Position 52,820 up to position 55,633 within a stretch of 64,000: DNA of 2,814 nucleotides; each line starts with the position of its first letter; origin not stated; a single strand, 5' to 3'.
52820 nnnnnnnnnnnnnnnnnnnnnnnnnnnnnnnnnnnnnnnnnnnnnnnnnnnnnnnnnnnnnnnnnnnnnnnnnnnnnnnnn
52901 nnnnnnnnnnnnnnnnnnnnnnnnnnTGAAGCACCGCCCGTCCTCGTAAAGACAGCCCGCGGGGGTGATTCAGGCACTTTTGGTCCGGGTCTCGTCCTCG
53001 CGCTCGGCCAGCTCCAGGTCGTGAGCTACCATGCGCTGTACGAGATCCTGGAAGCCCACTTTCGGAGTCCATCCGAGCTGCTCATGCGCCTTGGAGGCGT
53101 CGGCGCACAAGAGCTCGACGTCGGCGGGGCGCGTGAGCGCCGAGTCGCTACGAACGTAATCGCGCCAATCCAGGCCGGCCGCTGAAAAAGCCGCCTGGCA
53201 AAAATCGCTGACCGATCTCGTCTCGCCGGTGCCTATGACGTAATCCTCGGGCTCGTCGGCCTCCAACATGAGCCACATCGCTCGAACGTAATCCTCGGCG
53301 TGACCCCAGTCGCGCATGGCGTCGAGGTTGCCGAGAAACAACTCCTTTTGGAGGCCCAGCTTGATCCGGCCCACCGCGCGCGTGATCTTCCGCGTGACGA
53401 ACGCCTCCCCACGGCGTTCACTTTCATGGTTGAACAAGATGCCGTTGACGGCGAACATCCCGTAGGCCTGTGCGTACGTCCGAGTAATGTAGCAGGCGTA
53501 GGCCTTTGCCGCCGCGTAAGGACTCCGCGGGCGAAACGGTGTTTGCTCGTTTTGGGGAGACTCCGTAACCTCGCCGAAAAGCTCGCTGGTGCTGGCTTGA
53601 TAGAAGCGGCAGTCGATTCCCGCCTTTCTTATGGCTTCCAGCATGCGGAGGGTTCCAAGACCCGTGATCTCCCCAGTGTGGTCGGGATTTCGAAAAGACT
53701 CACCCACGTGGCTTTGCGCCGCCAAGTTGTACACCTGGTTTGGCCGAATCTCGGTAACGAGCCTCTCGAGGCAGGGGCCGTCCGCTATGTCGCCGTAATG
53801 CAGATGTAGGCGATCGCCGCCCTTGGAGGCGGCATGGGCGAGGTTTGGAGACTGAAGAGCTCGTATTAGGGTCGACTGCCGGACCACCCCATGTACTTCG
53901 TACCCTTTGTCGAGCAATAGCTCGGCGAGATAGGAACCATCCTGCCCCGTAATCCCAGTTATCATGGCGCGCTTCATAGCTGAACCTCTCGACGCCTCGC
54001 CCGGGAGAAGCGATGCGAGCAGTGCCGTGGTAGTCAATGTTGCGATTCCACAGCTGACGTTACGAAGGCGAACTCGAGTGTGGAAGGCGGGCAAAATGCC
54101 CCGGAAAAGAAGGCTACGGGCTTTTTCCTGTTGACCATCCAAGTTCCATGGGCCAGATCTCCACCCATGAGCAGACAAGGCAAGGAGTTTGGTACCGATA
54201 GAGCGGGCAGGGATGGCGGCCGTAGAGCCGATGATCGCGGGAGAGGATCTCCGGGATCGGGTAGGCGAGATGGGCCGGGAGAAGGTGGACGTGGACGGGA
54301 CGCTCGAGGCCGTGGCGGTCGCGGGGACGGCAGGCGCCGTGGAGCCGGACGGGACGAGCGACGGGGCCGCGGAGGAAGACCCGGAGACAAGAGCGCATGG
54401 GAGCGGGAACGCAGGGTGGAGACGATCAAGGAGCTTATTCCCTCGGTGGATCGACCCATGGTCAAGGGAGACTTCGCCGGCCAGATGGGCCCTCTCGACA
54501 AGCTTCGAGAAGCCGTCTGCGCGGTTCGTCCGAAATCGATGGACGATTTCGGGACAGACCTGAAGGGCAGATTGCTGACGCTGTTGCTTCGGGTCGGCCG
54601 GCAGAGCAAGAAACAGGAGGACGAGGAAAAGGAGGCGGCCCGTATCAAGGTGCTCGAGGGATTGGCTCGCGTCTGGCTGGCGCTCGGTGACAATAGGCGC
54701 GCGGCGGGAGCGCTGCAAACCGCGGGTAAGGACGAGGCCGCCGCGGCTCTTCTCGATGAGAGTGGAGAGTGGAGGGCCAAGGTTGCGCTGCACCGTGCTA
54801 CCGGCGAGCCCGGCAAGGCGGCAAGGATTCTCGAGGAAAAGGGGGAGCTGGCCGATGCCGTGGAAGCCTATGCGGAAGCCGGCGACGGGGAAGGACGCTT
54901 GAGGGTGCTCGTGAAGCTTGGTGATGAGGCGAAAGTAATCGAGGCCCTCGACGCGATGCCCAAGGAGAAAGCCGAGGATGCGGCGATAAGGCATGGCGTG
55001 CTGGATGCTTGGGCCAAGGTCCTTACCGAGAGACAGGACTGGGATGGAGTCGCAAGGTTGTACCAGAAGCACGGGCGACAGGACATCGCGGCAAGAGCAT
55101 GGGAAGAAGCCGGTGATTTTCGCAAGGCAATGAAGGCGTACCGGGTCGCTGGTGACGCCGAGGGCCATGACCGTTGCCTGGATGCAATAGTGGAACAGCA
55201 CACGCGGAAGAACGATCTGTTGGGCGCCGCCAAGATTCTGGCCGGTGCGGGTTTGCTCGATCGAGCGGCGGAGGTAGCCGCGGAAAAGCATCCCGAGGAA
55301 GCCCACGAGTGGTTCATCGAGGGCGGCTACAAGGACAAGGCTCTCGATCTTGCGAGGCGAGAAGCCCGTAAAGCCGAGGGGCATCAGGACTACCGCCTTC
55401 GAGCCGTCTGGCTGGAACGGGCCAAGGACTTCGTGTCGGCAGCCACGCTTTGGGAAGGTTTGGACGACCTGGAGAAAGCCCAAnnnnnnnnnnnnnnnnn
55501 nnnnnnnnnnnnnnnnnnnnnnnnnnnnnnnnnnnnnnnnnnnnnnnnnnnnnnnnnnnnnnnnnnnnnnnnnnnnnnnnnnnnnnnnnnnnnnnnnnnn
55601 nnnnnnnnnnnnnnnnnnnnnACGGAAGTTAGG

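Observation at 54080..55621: RGG/RG-rich disordered N-terminus fused to an alpha-helical repeat array, directly upstream of the STAND regulator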

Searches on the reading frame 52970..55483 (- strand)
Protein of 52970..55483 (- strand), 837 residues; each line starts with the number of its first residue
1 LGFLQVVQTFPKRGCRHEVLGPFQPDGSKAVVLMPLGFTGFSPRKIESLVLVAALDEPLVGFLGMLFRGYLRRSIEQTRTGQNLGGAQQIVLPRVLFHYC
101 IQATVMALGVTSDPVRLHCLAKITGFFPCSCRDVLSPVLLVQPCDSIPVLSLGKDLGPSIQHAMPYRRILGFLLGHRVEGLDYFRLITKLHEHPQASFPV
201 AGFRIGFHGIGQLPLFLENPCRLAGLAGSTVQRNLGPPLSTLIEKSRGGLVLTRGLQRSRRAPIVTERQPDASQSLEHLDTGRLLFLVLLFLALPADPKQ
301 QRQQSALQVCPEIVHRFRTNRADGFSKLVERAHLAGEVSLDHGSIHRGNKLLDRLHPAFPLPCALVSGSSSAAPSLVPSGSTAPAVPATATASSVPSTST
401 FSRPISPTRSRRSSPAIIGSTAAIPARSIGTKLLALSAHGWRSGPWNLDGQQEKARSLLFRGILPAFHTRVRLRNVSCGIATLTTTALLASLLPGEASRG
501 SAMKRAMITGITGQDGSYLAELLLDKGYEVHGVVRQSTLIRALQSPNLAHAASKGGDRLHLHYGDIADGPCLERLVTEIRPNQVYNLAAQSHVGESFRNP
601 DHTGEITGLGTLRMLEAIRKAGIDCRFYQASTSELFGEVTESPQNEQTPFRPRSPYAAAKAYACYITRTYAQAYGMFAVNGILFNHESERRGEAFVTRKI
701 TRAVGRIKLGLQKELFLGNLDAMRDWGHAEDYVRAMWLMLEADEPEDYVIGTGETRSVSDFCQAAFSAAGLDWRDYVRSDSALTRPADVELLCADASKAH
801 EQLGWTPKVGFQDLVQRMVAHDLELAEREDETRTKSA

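Call 3: search_protein_families(library=pfam, proteins=[window:52970-55483:-], max_evalue=1)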
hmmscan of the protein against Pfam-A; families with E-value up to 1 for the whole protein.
window:52970-55483:- (837 aa): 7 families
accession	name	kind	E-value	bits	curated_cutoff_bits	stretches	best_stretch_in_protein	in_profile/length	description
PF16363.11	GDP_Man_Dehyd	-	4.3e-129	431.2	27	1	507-818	1-332/332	GDP-mannose 4,6 dehydratase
PF01370.27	Epimerase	-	2.8e-70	236.9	20.9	1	507-751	2-240/240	NAD dependent epimerase/dehydratase family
PF04321.23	RmlD_sub_bind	-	5.2e-08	32.7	27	1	505-663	2-132/287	RmlD substrate binding domain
PF01073.25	3Beta_HSD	-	0.0013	18.3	22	1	508-663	2-153/280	3-beta hydroxysteroid dehydrogenase/isomerase family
PF02719.21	Polysacc_synt_2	-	0.015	14.9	20.2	1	507-624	2-121/293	Polysaccharide biosynthesis protein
PF05368.20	NmrA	-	0.1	12.6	27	1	504-547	3-49/298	NmrA-like family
PF13460.12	NAD_binding_10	-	0.13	12.6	27.2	1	510-548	1-41/184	NAD(P)H-binding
